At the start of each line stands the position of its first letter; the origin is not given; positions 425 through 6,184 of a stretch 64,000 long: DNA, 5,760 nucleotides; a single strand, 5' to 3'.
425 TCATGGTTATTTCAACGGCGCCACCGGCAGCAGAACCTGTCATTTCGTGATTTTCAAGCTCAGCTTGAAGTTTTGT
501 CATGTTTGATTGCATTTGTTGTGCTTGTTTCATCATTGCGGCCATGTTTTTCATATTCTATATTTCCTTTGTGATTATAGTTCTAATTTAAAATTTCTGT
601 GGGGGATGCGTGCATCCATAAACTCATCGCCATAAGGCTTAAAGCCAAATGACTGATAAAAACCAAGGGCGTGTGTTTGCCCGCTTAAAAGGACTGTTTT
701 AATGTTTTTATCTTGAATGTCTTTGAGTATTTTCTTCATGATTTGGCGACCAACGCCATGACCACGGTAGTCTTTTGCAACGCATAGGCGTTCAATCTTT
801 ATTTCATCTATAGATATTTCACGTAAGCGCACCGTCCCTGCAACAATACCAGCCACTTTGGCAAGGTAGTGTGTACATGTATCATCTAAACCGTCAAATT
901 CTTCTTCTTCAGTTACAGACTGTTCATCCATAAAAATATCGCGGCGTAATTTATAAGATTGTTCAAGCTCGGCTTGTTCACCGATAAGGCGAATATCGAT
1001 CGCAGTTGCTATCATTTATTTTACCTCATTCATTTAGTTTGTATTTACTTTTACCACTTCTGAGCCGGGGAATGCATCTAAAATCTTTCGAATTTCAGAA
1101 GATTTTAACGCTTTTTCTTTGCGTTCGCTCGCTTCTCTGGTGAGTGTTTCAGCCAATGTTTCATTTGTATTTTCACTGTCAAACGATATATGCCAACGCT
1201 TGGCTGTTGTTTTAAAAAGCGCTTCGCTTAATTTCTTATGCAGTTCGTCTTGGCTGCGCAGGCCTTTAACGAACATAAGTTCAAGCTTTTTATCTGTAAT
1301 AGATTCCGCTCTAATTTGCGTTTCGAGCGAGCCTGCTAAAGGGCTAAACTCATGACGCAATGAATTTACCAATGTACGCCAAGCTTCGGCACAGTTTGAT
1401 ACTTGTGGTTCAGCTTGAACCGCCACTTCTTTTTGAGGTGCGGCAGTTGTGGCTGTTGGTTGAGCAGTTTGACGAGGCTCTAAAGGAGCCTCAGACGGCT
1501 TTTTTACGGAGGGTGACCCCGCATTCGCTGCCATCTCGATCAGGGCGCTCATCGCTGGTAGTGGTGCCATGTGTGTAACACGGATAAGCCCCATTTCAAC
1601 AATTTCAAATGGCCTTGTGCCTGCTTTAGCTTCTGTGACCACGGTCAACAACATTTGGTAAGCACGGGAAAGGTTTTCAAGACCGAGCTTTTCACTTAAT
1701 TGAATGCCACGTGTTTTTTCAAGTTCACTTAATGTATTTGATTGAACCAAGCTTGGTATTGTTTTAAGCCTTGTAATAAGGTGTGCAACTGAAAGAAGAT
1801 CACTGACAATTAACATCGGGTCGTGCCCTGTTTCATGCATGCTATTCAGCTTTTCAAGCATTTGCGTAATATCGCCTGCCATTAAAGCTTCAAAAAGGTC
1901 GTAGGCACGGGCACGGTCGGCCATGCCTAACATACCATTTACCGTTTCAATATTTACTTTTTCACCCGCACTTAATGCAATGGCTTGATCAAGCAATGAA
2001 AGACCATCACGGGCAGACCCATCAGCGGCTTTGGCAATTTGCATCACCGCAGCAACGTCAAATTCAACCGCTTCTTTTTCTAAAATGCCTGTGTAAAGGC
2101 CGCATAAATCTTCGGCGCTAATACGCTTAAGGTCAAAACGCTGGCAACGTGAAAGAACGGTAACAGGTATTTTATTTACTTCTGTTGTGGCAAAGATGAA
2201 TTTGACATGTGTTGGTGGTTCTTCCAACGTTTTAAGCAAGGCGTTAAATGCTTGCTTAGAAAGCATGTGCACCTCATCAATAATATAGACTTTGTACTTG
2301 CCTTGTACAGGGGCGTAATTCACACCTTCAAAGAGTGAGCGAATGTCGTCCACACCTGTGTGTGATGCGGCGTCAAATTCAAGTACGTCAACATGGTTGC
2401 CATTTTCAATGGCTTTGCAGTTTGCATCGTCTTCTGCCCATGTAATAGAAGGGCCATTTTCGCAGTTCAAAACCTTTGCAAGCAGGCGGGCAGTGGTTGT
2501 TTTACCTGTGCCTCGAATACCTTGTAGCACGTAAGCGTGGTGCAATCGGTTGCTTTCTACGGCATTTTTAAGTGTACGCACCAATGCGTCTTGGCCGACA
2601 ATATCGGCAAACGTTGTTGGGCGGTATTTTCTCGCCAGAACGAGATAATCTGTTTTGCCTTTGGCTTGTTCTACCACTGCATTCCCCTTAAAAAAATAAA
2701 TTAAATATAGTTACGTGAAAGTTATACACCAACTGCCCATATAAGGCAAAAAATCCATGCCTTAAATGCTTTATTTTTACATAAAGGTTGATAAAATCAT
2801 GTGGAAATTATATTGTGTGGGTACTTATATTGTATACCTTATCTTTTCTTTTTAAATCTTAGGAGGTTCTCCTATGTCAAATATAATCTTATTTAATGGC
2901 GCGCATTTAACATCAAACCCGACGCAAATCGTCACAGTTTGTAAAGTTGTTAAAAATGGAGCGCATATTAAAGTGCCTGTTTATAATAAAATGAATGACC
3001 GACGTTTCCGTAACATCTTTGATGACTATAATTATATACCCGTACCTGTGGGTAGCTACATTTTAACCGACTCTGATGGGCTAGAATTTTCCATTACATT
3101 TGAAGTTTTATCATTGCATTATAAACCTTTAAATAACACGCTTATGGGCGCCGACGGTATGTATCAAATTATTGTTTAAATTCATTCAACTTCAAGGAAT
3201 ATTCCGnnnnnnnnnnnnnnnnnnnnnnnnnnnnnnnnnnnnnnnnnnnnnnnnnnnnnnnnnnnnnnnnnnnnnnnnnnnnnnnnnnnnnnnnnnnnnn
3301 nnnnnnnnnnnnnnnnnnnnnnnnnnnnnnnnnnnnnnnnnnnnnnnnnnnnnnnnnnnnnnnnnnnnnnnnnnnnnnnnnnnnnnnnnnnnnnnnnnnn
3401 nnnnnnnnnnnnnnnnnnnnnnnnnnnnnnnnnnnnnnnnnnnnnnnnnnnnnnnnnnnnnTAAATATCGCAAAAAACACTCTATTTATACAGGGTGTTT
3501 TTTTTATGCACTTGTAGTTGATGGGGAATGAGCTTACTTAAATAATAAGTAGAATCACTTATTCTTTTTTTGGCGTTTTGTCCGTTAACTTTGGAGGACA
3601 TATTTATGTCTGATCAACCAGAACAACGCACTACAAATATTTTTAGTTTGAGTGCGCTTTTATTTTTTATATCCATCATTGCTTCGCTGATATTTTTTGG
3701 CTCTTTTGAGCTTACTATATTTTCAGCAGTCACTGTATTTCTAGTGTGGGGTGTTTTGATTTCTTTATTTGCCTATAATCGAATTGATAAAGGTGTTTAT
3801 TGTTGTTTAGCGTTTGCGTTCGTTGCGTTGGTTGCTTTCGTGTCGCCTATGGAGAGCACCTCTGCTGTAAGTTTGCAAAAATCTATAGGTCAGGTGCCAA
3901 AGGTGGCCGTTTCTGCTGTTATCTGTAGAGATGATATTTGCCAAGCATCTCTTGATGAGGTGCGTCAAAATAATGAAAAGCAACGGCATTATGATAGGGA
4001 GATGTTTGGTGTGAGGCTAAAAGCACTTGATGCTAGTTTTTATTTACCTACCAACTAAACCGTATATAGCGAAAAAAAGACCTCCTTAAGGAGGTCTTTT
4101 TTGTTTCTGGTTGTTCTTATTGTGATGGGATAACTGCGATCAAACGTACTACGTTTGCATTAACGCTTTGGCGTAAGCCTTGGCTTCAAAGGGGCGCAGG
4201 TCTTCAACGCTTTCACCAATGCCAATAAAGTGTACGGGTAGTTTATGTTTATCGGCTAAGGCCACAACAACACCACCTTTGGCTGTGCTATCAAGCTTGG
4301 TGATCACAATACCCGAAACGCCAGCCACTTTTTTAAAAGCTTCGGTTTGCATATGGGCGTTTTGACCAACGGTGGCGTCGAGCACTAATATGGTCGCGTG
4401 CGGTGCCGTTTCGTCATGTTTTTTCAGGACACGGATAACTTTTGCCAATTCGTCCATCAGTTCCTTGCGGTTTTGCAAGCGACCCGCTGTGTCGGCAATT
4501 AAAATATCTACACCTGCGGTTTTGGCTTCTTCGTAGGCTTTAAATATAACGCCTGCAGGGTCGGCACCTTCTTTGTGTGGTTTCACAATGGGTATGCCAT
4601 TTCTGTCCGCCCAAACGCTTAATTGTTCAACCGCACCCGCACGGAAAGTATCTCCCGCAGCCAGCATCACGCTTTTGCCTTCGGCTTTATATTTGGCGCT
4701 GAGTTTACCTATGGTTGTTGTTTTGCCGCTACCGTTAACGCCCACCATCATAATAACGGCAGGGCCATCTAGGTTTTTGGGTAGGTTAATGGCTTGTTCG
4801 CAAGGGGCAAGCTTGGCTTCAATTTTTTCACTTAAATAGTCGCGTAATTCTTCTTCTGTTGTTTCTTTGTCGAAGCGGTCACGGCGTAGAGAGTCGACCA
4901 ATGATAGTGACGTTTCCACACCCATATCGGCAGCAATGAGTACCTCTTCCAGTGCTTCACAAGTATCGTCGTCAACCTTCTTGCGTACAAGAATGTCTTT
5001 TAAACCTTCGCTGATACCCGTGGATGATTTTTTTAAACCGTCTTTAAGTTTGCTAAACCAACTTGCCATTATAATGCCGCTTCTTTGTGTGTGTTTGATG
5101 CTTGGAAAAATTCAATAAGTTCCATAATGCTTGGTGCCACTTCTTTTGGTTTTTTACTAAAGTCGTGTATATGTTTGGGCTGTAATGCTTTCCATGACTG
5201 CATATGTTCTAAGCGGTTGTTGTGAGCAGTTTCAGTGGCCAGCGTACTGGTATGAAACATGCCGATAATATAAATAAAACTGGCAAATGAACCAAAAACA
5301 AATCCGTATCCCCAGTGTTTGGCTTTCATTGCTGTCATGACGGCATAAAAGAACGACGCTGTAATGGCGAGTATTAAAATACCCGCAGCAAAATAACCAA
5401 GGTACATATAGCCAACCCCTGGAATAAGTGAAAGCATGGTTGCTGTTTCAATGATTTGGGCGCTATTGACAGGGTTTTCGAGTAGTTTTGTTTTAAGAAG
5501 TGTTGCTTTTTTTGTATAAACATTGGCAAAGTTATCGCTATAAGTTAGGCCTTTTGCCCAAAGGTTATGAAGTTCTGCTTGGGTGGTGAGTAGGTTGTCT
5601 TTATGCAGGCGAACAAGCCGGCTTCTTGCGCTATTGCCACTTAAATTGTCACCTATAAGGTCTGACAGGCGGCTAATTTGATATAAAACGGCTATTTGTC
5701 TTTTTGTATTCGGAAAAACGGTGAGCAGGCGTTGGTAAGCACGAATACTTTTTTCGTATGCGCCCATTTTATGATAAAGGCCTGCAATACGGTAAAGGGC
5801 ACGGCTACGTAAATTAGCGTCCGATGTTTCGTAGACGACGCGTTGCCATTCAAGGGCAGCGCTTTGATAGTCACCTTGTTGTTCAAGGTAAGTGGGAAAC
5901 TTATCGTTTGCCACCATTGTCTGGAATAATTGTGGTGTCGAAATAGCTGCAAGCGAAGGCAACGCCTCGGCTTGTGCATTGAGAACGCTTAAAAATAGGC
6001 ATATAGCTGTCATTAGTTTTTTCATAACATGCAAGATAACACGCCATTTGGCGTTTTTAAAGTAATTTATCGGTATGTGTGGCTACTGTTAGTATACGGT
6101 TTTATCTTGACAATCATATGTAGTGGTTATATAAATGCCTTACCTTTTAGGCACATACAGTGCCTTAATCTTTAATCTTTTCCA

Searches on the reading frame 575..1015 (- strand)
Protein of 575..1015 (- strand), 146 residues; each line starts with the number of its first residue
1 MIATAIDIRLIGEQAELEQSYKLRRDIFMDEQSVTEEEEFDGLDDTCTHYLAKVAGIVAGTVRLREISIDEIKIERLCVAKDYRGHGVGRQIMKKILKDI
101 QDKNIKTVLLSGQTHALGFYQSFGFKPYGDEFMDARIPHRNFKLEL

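Call 30: find_encoding_contigs(protein=window:575-1015:-, flank=10000, max_places=4)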
Protein window:575-1015:- (146 aa): 3 contigs read that carry it; 2 places shown.
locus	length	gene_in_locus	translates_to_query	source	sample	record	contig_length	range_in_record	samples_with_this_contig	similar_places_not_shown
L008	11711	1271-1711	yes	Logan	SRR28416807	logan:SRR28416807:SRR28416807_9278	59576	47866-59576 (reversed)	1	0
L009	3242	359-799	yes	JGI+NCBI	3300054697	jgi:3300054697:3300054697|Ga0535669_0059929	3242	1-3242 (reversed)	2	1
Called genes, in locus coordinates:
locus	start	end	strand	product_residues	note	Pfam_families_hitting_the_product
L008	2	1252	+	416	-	?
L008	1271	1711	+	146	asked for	PF13527:Acetyltransf_9 (weak), PF00583:Acetyltransf_1, PF13673:Acetyltransf_10, PF13508:Acetyltransf_7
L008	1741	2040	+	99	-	PF02575:YbaB_DNA_bd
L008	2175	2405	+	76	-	PF03960:ArsC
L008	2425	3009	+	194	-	PF21176:RecR_HhH, PF01751:Toprim (weak), PF13662:Toprim_4, PF21175:RecR_C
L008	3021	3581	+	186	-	PF00578:AhpC-TSA, PF08534:Redoxin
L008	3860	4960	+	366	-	PF01926:MMR_HSR1, PF02421:FeoB_N, PF06071:YchF-GTPase_C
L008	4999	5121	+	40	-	-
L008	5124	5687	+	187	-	PF22741:PTP-NADK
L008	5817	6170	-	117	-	-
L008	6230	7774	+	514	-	PF00512:HisKA, PF14501:HATPase_c_5 (faint), PF02518:HATPase_c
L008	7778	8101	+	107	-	PF01817:CM_2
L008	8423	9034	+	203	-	PF01478:Peptidase_A24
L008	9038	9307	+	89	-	-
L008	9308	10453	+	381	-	PF01743:PolyA_pol, PF12627:PolyA_pol_RNAbd, PF13735:tRNA_NucTran2_2 (faint)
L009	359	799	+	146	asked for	PF13527:Acetyltransf_9 (weak), PF00583:Acetyltransf_1, PF13673:Acetyltransf_10, PF13508:Acetyltransf_7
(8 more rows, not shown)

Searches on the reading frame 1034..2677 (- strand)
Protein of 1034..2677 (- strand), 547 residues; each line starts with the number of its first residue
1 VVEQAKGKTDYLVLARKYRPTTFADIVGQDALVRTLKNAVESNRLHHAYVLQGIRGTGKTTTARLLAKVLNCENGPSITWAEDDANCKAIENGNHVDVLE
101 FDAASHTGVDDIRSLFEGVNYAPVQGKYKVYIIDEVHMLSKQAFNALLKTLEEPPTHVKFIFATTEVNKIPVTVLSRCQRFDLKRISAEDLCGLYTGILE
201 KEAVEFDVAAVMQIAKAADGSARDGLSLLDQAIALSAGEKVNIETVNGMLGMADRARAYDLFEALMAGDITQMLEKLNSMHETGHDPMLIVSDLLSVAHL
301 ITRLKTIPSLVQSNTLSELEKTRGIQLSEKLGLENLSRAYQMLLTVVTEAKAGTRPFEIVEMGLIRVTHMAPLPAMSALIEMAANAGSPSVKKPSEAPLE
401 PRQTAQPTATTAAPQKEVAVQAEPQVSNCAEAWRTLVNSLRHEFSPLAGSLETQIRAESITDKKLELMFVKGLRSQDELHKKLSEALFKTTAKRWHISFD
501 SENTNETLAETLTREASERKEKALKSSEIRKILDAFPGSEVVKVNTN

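Call 15: search_protein_families(library=pfam, proteins=[window:1034-2677:-], max_evalue=0.001)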
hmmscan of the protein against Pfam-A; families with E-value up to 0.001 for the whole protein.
window:1034-2677:- (547 aa): 11 families
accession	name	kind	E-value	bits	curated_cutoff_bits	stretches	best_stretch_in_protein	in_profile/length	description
PF13177.12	DNA_pol3_delta2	-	6.3e-41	140.5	27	1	29-186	2-160/161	DNA polymerase III, delta subunit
PF12169.13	DNA_pol3_gamma3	-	1e-34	119.8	24.4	1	242-380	2-140/143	DNA polymerase III subunits gamma and tau domain III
PF22608.2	DNAX_ATPase_lid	-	9.7e-16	57.7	27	1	197-238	8-49/49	DNA polymerase III clamp loader subunit, ATPase lid domain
PF12362.13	DUF3646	-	1.1e-13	51.9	30.2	1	433-544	4-114/114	DNA polymerase III gamma and tau subunits C terminal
PF00004.35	AAA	-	5.7e-11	43.4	21.2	1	50-180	2-125/131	ATPase family associated with various cellular activities (AAA)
PF13604.12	AAA_30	-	1.1e-08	35.5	27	1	47-158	19-119/191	AAA domain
PF13401.12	AAA_22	-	1.3e-07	32.4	27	1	49-165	8-123/130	AAA domain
PF07728.20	AAA_5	-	6.3e-06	26.7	22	1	50-158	3-97/139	AAA domain (dynein-related subfamily)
PF13173.12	AAA_14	-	2.4e-05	24.8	27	1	47-162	3-95/129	AAA domain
PF05496.18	RuvB_N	-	3.8e-05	23.9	27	0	19-79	2-70/159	Holliday junction DNA helicase RuvB P-loop domain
PF13245.12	AAA_19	-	0.00037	21.1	25.1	0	38-158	3-120/134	AAA domain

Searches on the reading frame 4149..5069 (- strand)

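Call 15: search_protein_families(library=pfam, proteins=[window:4149-5069:-], max_evalue=0.001)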
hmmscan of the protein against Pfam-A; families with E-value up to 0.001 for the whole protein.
window:4149-5069:- (306 aa): 7 families
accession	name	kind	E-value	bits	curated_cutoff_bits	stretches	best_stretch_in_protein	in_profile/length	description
PF00448.28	SRP54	-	2.3e-73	246.5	22.7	1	103-304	1-195/196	SRP54-type protein, GTPase domain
PF02881.24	SRP54_N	-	9.1e-10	39.1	22.4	1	20-82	2-74/75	SRP54-type protein, helical bundle domain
PF13207.12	AAA_17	-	0.00012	22.8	27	1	109-209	1-93/136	AAA domain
PF13604.12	AAA_30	-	0.00016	21.9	27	1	104-148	19-63/191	AAA domain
PF06414.18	Zeta_toxin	-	0.00021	21.2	22.3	1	101-144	14-56/199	Zeta toxin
PF01583.26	APS_kinase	-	0.00057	20.4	21.1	0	104-151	3-50/152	Adenylylsulphate kinase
PF13671.12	AAA_33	-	0.0009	20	27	0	105-200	1-84/143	AAA domain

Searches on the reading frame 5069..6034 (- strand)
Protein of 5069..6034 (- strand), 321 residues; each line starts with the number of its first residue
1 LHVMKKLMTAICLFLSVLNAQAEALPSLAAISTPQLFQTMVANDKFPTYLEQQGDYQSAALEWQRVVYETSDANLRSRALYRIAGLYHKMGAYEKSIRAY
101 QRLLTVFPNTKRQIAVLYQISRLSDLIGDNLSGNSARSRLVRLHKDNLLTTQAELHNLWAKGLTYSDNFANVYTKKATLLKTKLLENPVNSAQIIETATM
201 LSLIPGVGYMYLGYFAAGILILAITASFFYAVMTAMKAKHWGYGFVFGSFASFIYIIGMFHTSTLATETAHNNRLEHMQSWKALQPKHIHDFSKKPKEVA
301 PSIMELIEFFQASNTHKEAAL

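Call 15: search_protein_families(library=pfam, proteins=[window:5069-6034:-], max_evalue=0.001)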
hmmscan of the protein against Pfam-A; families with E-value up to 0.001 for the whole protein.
window:5069-6034:- (321 aa): 6 families
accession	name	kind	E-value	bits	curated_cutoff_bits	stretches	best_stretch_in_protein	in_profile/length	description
PF13174.12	TPR_6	-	3.6e-06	27.7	26.3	1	79-110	2-33/33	Tetratricopeptide repeat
PF00515.34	TPR_1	-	5e-06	26.5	27.8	1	78-109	2-33/34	Tetratricopeptide repeat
PF07719.23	TPR_2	-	6.8e-06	26.3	27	1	78-109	2-33/34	Tetratricopeptide repeat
PF13424.12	TPR_12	-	4.5e-05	24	30.1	0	56-107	25-75/77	Tetratricopeptide repeat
PF13181.12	TPR_8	-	0.00013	22.3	25.7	0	78-109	2-33/34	Tetratricopeptide repeat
PF13176.12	TPR_7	-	0.00069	20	27.9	0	79-105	1-27/36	Tetratricopeptide repeat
